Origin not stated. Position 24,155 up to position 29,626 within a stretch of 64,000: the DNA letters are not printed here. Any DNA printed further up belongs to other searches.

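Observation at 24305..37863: Two adjacent giant genes (2787 and 1723 aa) share a repeated lectin-like block; the larger carries PA14 and Big_2 domains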

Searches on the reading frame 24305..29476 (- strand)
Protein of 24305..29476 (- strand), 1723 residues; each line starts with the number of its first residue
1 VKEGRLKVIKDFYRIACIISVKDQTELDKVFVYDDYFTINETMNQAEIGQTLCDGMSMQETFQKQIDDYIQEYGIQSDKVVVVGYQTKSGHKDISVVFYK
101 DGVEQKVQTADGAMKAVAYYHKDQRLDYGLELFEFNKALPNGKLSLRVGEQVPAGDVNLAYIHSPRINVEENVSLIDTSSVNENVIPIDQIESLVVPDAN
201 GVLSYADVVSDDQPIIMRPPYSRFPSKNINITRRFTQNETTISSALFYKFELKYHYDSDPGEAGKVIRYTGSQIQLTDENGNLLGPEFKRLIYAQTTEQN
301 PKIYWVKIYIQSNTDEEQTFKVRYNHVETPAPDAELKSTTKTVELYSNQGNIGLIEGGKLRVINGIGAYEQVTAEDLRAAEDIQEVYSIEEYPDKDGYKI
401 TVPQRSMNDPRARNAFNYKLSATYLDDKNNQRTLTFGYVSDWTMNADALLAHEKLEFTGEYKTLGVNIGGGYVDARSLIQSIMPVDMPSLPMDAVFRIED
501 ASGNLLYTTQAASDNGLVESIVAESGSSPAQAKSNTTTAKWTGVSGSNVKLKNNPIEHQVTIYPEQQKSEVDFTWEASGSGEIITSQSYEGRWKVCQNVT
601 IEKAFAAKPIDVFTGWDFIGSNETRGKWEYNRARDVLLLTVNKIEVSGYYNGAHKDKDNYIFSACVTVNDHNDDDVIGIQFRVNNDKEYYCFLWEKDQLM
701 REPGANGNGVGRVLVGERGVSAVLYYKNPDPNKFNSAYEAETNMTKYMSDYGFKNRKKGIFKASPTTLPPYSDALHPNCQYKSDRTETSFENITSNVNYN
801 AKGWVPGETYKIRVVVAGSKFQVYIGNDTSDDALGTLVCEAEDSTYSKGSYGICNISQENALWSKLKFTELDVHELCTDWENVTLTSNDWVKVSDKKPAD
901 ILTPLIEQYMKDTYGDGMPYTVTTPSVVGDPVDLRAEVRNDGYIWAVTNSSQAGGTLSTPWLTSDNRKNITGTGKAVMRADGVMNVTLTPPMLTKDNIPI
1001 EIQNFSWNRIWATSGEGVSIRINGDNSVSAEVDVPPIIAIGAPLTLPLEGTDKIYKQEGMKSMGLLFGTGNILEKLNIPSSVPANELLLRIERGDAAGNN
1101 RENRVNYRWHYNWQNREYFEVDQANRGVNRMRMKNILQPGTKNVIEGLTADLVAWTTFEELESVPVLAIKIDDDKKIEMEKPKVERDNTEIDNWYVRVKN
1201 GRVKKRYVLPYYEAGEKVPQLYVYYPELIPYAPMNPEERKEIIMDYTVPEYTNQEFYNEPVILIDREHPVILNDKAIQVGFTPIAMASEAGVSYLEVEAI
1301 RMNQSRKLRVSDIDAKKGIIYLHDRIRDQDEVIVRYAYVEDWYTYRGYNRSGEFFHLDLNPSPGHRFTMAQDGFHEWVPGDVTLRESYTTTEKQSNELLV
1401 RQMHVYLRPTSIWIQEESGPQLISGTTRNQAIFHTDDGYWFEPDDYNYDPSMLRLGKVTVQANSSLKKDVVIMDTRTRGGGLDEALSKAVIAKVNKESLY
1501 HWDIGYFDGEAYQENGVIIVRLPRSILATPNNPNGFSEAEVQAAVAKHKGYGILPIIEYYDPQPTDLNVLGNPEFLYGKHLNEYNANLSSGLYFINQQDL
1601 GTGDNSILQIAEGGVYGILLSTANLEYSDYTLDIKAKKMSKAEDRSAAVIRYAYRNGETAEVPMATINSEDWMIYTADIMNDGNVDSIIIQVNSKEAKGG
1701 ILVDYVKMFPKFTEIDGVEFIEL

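Call 6: search_protein_families(library=pfam, proteins=[window:24305-29476:-], max_evalue=0.1)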
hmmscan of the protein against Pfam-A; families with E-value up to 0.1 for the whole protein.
window:24305-29476:- (1723 aa): 1 family
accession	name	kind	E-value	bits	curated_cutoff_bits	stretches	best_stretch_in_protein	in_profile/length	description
PF05735.19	TSP_C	-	0.00013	22.2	25.6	1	662-698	37-73/198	Thrombospondin C-terminal region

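Call 7: search_protein_families(library=phrogs, proteins=[window:24305-29476:-], max_evalue=0.01)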
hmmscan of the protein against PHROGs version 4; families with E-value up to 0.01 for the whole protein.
window:24305-29476:- (1723 aa): 1 family
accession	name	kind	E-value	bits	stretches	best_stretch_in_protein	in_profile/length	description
phrog_28704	-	unknown function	5.3e-23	81.6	1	1238-1562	908-1219/1252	-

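Call 15: search_solved_structures(query=window:24305-29476:-, max_evalue=1, show_alignments=2)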
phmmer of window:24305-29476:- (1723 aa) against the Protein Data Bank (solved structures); distinct sequences matched with E-value up to 1: 1.
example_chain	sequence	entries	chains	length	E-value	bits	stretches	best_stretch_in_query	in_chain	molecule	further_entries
4rz0_A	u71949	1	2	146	0.068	13.5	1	1237-1338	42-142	PFL0690c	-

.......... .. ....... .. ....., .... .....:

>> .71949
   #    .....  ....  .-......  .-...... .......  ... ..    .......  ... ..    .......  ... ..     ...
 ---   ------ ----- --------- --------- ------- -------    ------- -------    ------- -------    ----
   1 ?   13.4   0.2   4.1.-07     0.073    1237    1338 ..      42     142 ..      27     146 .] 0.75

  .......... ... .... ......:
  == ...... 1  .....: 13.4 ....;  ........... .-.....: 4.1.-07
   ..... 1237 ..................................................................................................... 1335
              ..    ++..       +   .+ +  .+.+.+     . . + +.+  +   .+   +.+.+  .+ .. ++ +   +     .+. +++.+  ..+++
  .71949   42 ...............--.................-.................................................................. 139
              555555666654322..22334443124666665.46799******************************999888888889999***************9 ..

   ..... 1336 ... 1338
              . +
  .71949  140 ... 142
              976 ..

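Call 17: find_homologous_proteins(query=window:24305-29476:-, max_evalue=0.001)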
Query window:24305-29476:- (1723 aa): 36 proteins with E <= 0.001 among 8000 candidates.
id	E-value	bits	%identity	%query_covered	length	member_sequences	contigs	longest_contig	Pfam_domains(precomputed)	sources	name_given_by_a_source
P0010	0.0e+0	3858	97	100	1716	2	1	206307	-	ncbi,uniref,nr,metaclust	ncbi:hypothetical protein TCA2_4566 [Paenibacillus sp. TCA20]|uniref:hypothetical protein n=1 Tax=Pa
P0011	0.0e+0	3376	83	100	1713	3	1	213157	-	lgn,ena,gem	-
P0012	0.0e+0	2613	64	99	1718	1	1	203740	-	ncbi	-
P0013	0.0e+0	2496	61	100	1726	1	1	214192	-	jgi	jgi:hypothetical protein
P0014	0.0e+0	2264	58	100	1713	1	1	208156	PF05735.20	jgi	jgi:hypothetical protein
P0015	0.0e+0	2176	56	100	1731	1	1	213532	-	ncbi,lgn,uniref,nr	ncbi:hypothetical protein SAMN02799624_05418 [Paenibacillus sp. UNC496MF]|uniref:hypothetical protei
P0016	0.0e+0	2143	55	100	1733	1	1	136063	-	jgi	jgi:hypothetical protein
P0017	0.0e+0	1953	51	99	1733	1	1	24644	-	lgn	-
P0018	0.0e+0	1754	47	99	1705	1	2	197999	PF05735.20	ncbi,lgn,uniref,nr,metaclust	ncbi:hypothetical protein [Alicyclobacillus shizuokensis]|uniref:hypothetical protein n=1 Tax=Alicyc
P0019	0.0e+0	1710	55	78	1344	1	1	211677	PF05735.20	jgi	jgi:hypothetical protein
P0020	0.0e+0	1630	51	71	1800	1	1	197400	-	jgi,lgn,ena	-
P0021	0.0e+0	1552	49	71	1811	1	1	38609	-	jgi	jgi:hypothetical protein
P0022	0.0e+0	1480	41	59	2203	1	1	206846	PF05735.20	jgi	jgi:hypothetical protein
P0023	0.0e+0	1477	42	59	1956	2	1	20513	PF05735.20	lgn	-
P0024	0.0e+0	1465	42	59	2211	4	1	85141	PF05735.20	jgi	jgi:hypothetical protein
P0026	0.0e+0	1426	41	59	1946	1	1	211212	PF05735.20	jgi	jgi:hypothetical protein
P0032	0.0e+0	1341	41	92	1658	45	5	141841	PF05735.20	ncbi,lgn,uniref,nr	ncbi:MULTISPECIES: hypothetical protein [Bacillus cereus group]|uniref:hypothetical protein n=1 Tax=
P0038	0.0e+0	1234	38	58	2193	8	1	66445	PF05735.20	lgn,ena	-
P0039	0.0e+0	1212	38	58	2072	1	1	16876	PF05735.20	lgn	-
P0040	0.0e+0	1208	40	64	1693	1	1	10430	PF05735.20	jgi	jgi:hypothetical protein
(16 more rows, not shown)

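Call 18: search_dna_similar(query=window:24305-29476:-, collection=phages, mode=protein, max_rows=25)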
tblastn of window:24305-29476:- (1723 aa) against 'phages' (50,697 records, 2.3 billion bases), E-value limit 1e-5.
Records with a match: 6; places in all: 7; records where one place covers at least 80% of the query: 1.
Best place of each record, by identity: <60% 6.
By first word of the organism name: Bacillus 5; Moorella 1.
By host as written in the record: Bacillus thuringiensis 2; Moorella thermoacetica DSM 103132 1; Bacillus cereus 1; Bacillus cereus BC102p 1; Bacillus australimaris sKR4M-27 1.
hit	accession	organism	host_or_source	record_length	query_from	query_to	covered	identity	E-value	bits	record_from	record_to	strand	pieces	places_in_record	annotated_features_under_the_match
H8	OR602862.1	Moorella phage MTATph1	Moorella thermoacetica DSM 103132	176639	130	1559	82%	29.3%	2e-67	479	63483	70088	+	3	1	hypothetical protein (x2)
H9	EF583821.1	Bacillus phage 0305phi8-36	Bacillus thuringiensis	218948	118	1561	46%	26.5%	8e-37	230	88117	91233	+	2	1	ORF164: virion structural protein | ORF163: virion structural protein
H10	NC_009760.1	Bacillus phage 0305phi8-36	Bacillus thuringiensis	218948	118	1561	46%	26.5%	8e-37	230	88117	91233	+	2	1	ORF164: virion structural protein | ORF163: tail fiber protein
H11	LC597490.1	Bacillus phage vB_BceM_WH1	Bacillus cereus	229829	1308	1559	15%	37.2%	4e-33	147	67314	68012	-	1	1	virion structural protein_gp081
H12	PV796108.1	Bacillus phage Edson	Bacillus cereus BC102p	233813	1308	1555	14%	35.4%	2e-30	138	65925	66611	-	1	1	hypothetical protein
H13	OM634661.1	Bacillus phage vB_BauM_KLEB27-3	Bacillus australimaris sKR4M-27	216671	1307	1559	15%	32.0%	4e-24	117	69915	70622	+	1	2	structural protein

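Call 33: search_solved_structures(query=A2, max_evalue=1)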
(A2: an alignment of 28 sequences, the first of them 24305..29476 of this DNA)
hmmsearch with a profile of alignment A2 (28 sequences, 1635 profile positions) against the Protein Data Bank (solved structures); distinct sequences matched with E-value up to 1: 13.
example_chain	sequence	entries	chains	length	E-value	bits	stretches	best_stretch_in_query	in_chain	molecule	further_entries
3fby_A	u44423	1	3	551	0.0031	18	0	560-599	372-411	Cartilage oligomeric matrix protein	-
1ux6_A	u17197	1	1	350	0.011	16.2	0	558-599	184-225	THROMBOSPONDIN-1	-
9qy3_A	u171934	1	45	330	0.02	15.3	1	721-801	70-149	Coat Protein (CP)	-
1yo8_A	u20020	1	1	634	0.031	14.7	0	704-773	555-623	thrombospondin-2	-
6qbg_B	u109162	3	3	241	0.052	14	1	717-776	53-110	Cathepsin D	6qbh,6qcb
1lya_B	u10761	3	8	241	0.052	14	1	717-776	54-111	CATHEPSIN D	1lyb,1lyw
4obz_B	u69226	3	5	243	0.053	13.9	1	717-776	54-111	Cathepsin D heavy chain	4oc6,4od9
2rhp_A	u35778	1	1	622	0.059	13.8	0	704-771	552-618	Thrombospondin-2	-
1zap_A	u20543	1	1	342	0.073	13.5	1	713-824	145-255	SECRETED ASPARTIC PROTEINASE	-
1eag_A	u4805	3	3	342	0.11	12.9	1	713-824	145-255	ASPARTIC PROTEINASE (SAP2 GENE PRODUCT) | Candidapepsin-2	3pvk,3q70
2vvg_A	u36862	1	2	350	0.57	10.5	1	1512-1614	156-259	KINESIN-2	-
5n7q_A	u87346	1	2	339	0.96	9.8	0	718-760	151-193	Putative cathepsin d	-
5n70_A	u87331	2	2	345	0.98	9.7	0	718-760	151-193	Putative cathepsin d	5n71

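Call 52: find_encoding_contigs(protein=P0032, flank=10000, max_places=2)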
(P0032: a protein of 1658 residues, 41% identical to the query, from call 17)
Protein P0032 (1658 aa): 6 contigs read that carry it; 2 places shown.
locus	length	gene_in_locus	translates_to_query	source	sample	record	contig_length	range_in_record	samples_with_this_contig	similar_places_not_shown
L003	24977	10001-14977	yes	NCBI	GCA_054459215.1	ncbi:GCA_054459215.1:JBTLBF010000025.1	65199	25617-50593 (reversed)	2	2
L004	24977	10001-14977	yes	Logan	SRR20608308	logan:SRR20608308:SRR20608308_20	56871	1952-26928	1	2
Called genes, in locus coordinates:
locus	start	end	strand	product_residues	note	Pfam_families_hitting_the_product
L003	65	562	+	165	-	PF05708:Peptidase_C92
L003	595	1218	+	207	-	-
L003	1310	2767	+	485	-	-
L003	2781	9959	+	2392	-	PF07691:PA14, PF10528:GLEYA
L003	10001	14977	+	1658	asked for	PF05735:TSP_C (faint)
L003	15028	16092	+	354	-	-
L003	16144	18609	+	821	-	-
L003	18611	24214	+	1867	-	-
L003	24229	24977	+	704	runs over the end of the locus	-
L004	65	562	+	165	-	PF05708:Peptidase_C92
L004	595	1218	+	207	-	-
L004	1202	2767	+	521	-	-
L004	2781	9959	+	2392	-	PF07691:PA14, PF10528:GLEYA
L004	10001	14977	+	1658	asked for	PF05735:TSP_C (faint)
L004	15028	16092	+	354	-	-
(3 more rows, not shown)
